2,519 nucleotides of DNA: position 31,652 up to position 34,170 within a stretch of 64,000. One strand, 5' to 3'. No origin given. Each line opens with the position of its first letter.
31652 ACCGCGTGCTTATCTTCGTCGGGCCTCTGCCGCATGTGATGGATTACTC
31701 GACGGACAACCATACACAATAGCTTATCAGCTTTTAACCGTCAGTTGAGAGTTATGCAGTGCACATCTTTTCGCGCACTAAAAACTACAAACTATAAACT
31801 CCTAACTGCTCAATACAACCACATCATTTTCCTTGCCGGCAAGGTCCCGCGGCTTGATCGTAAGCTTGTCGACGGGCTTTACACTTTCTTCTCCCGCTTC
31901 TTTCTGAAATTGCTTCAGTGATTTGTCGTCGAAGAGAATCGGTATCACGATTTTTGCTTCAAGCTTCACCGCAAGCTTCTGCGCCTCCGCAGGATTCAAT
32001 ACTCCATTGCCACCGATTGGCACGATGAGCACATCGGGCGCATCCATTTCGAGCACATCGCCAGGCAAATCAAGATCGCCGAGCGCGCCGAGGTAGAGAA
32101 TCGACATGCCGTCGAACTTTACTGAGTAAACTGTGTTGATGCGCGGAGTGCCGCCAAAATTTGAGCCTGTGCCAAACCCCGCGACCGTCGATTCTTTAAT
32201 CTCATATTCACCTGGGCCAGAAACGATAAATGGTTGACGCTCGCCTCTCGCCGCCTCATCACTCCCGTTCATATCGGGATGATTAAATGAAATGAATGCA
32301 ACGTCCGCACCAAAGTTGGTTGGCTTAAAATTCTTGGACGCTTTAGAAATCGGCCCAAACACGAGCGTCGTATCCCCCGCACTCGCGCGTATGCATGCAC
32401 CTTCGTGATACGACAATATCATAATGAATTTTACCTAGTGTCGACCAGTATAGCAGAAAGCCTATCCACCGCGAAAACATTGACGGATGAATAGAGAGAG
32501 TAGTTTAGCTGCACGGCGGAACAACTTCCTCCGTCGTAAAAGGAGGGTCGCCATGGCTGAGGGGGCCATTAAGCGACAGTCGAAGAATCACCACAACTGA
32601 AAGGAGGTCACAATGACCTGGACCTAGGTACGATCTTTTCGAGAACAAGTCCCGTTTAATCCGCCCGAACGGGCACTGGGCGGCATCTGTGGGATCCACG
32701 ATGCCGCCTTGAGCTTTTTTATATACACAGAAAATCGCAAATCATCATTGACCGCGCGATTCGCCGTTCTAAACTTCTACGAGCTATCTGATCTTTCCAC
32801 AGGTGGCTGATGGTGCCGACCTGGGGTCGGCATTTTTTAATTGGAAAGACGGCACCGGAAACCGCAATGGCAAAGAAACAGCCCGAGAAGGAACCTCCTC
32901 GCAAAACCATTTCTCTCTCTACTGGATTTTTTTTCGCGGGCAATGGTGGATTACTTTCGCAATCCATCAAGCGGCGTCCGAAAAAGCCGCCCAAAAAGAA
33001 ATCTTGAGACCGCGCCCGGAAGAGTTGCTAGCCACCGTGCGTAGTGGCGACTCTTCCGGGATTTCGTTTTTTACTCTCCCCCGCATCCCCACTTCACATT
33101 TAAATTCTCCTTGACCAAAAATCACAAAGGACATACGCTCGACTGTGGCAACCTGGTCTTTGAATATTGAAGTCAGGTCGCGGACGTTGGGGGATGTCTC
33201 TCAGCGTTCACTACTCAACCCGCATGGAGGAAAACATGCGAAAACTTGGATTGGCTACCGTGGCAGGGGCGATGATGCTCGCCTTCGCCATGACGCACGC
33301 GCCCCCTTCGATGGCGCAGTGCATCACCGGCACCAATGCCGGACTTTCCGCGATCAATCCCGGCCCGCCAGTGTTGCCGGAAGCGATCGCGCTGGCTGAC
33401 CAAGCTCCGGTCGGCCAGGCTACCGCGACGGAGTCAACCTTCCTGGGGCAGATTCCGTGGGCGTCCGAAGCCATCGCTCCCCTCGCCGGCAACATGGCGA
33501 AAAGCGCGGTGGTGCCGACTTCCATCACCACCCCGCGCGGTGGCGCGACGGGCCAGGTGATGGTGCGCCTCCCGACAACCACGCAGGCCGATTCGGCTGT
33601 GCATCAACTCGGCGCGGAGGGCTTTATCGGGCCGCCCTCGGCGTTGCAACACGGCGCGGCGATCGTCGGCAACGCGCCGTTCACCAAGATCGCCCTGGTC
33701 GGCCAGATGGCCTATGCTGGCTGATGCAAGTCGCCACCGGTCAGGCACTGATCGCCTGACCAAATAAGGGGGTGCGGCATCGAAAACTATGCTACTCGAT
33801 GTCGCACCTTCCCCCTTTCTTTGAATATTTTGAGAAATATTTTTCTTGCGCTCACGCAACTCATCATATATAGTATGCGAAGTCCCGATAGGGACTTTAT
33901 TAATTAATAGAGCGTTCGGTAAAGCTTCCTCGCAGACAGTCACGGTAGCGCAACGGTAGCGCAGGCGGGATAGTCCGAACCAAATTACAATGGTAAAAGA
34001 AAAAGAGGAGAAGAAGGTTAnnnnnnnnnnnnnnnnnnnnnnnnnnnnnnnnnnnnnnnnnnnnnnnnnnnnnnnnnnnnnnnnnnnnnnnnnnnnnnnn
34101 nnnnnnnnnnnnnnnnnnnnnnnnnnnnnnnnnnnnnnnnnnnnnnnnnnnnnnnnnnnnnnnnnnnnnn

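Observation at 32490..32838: Attenuator-like element: two tiny ORFs with perfect Shine-Dalgarno sites, alternative hairpins and a strong terminator, with no structural gene before the next terminator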

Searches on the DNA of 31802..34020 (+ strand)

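Call 6: search_rna_families(source=window, start=32380, end=34020, threshold=evalue, max_evalue=10, show_alignments=4)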
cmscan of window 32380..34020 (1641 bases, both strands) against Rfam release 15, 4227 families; matches with E-value up to 10: 8.
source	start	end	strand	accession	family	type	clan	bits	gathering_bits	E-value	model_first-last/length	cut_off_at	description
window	32672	32760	-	RF02822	Srn266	Gene; sRNA;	-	18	63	7.2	1-112/112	no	Streptococcus RNA 266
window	33584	33657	+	RF01665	P13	Gene; sRNA;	-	17.9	70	9.3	1-76/76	no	Pseudomonas sRNA P13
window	33648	33722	-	RF01809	symR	Gene; antitoxin;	-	17.3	61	3.5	1-77/77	no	SymR antitoxin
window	32680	32755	-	RF01182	SNORD11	Gene; snRNA; snoRNA; CD-box;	CL00103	17.1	55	8.5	1-84/84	no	Small nucleolar RNA SNORD11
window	32550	32615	+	RF03078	chrB-a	Cis-reg;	-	16.6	43.9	6.8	1-80/80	no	chrB-a RNA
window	33467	33540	-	RF00043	Plasmid_R1162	Gene; antisense;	-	16.4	55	9.3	1-75/75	no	R1162-like plasmid antisense RNA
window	32918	33011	-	RF03640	mir-3747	Gene; miRNA;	-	16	63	8.8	1-67/67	no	mir-3747 microRNA precursor family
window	32791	32934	+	RF01673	PhrS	Gene; sRNA;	-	13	37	2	1-212/212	no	PhrS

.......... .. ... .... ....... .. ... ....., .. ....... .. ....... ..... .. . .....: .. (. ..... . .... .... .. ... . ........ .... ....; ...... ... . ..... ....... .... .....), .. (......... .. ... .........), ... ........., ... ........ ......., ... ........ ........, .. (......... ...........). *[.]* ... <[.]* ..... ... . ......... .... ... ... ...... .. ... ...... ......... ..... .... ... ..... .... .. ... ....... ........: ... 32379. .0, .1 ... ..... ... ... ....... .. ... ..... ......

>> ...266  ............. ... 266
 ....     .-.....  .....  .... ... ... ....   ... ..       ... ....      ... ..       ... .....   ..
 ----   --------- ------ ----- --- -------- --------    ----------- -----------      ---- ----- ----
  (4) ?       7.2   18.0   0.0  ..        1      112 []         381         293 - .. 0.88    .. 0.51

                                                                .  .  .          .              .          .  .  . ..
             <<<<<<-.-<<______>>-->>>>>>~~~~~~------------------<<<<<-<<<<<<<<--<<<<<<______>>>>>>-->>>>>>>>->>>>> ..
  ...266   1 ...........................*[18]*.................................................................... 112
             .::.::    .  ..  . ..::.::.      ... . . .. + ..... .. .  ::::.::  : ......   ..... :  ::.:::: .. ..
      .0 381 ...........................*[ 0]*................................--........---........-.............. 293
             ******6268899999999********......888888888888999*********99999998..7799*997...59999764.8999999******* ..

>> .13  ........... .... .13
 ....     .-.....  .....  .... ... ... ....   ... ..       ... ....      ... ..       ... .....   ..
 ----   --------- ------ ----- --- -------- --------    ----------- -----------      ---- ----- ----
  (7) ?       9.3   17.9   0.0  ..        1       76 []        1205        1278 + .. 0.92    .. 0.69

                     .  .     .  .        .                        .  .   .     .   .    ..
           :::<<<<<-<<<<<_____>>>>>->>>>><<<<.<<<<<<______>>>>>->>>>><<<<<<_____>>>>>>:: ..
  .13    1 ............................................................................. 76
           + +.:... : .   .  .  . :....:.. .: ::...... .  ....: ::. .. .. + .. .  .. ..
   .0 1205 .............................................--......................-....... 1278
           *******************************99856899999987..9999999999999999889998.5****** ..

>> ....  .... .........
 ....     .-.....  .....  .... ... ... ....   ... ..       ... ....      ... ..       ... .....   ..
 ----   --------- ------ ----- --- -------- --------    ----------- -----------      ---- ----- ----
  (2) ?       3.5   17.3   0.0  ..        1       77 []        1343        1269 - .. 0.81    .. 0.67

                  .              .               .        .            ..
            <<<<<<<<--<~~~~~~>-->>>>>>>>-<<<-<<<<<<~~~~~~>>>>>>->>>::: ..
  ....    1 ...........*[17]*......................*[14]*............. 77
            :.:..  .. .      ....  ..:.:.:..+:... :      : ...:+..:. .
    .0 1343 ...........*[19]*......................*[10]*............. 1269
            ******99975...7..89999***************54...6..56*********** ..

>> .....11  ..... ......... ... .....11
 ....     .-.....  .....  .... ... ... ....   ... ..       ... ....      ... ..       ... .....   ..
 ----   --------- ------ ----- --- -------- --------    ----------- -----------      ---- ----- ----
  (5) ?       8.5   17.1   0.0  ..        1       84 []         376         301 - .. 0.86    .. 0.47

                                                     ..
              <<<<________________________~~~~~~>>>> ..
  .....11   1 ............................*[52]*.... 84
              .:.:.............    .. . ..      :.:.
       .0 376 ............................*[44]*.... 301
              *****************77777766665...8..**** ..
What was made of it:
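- On Any curated RNA family (Rfam 15), including tmRNA, RNase P RNA, SRP RNA, 6S RNA and riboswitches: Nothing scored at or above 18 bits in 32380-34020 at E up to 10 (call 6).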

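Call 37: search_dna_similar(query=window:32440-33160:+, collection=phages, mode=distant, max_evalue=0.01)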
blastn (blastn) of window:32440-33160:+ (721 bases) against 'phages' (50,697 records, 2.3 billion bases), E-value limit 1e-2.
No match.

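Call 38: search_dna_similar(query=window:32440-33160:+, collection=plasmids, mode=distant, max_evalue=0.01)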
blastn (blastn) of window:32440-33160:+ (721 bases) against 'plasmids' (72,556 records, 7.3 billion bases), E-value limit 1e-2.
No match.
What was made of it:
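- Tried and rejected: Phage and plasmid collections (calls 37, 38): no match.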

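Call 48: search_rna_families(source=L001, start=2000, end=4050, threshold=evalue, max_evalue=1)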
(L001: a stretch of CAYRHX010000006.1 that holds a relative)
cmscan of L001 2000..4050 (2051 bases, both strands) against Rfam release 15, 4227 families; matches with E-value up to 1: 1.
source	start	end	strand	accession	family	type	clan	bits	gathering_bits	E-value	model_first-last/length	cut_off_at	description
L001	2812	2888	-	RF00107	FinP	Gene;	CL00016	23.4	45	0.12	1-76/76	no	FinP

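Call 61: search_rna_families(sources=[L001, L002, L003, L004, L005, L007, L009, L011, L012, L014], threshold=gathering)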
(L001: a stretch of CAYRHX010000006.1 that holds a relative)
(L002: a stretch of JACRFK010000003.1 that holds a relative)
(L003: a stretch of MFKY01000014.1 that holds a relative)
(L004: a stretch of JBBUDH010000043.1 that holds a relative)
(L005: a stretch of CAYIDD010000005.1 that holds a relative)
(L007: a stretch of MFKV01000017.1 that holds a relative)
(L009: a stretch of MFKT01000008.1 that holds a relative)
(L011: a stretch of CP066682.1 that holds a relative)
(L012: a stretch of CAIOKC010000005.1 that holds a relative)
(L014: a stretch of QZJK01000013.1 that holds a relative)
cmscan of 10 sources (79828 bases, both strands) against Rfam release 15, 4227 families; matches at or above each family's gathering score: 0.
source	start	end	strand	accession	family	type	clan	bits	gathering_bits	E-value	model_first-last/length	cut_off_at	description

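Call 64: search_rna_families(sources=[L081, L082, L092, L094, L087, L101, L099], threshold=evalue, max_evalue=1, show_alignments=2)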
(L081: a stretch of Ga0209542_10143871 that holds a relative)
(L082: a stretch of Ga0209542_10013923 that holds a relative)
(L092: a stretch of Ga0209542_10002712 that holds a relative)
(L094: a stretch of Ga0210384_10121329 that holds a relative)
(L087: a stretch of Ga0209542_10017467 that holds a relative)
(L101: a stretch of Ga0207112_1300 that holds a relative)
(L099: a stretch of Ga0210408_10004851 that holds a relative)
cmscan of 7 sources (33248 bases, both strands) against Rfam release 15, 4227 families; matches with E-value up to 1: 1.
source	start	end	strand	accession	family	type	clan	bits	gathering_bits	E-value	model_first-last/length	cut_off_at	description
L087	4101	4197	-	RF02651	SorY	Gene; sRNA;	-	26.3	111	0.18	1-83/83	no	Singlet oxygen resistance RNA Y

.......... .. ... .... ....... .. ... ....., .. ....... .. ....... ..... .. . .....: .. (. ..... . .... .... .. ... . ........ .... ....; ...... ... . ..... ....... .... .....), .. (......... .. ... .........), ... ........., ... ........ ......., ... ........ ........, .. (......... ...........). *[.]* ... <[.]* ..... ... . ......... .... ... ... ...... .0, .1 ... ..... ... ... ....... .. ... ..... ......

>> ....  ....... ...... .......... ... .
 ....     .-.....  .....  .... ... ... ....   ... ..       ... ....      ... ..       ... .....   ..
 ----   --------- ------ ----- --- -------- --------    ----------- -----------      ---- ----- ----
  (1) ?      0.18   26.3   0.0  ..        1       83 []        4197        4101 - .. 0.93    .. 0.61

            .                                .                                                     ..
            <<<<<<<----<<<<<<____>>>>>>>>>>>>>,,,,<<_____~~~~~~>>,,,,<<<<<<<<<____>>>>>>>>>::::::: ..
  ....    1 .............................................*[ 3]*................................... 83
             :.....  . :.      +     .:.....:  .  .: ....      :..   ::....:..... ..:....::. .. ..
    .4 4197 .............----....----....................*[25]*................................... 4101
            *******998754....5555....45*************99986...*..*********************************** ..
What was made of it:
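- On Any curated RNA family (Rfam 15), including tmRNA, RNase P RNA, SRP RNA, 6S RNA and riboswitches: The homologous loci gave nothing either (calls 48, 61, 64).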

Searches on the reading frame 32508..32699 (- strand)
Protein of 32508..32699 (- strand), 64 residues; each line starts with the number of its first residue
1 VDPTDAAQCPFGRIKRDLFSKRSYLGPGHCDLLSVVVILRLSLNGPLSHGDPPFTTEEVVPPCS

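Call 57: find_homologous_proteins(query=window:32508-32699:-, max_evalue=0.1)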
Query window:32508-32699:-: no candidate shares three 5-residue words with the query. No homologue found.
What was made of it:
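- Tried and rejected: The minus-strand 64-aa ORF had no homologue (call 57).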

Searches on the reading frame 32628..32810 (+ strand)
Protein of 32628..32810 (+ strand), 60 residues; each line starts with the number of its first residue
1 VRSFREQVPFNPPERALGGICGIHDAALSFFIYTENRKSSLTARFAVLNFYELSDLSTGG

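Call 65: search_protein_representatives(protein=window:32628-32810:+)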
Query: 60 residues. Proteins with E-value up to 0.001 (for the whole library): 3; up to 1e-10: 1; up to 1e-30: 0. The best 3 are listed.
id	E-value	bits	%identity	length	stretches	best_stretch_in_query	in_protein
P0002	5.4e-16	73.6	41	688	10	13-32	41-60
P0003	5.4e-08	48.5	40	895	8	13-33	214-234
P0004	9.1e-04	35.3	44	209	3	26-51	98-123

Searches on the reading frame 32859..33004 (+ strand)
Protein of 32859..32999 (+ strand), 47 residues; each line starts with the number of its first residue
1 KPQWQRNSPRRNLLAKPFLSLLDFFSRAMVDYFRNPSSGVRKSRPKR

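Call 10: search_protein_families(library=pfam, proteins=[window:32859-32999:+], max_evalue=0.01)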
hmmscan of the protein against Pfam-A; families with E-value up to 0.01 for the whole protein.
window:32859-32999:+ (47 aa): 0 families

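Call 39: find_homologous_proteins(query=window:32867-33004:+, max_evalue=0.1)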
Query seq(46 aa): no candidate shares three 5-residue words with the query. No homologue found.

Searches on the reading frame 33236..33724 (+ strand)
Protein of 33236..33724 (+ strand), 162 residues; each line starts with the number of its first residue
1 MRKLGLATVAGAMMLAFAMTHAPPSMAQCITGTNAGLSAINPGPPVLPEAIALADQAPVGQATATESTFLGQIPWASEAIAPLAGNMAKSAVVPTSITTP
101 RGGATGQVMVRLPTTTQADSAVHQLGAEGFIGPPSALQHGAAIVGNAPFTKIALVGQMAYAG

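Call 10: search_protein_families(library=pfam, proteins=[window:33236-33724:+], max_evalue=0.01)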
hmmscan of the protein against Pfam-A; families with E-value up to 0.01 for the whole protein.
window:33236-33724:+ (162 aa): 0 families

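Call 27: find_homologous_proteins(query=window:33236-33724:+, max_evalue=0.001)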
Query window:33236-33724:+ (162 aa): 1 proteins with E <= 0.001 among 200 candidates.
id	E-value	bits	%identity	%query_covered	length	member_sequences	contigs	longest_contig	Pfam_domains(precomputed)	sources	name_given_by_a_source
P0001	1.8e-94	332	100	100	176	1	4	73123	-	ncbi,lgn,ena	-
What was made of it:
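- Neighbouring ORFs are orphans (calls 27, 39).
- Tried and rejected: The 46-aa ORF and the GC-island ORF are orphans (calls 27, 39).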
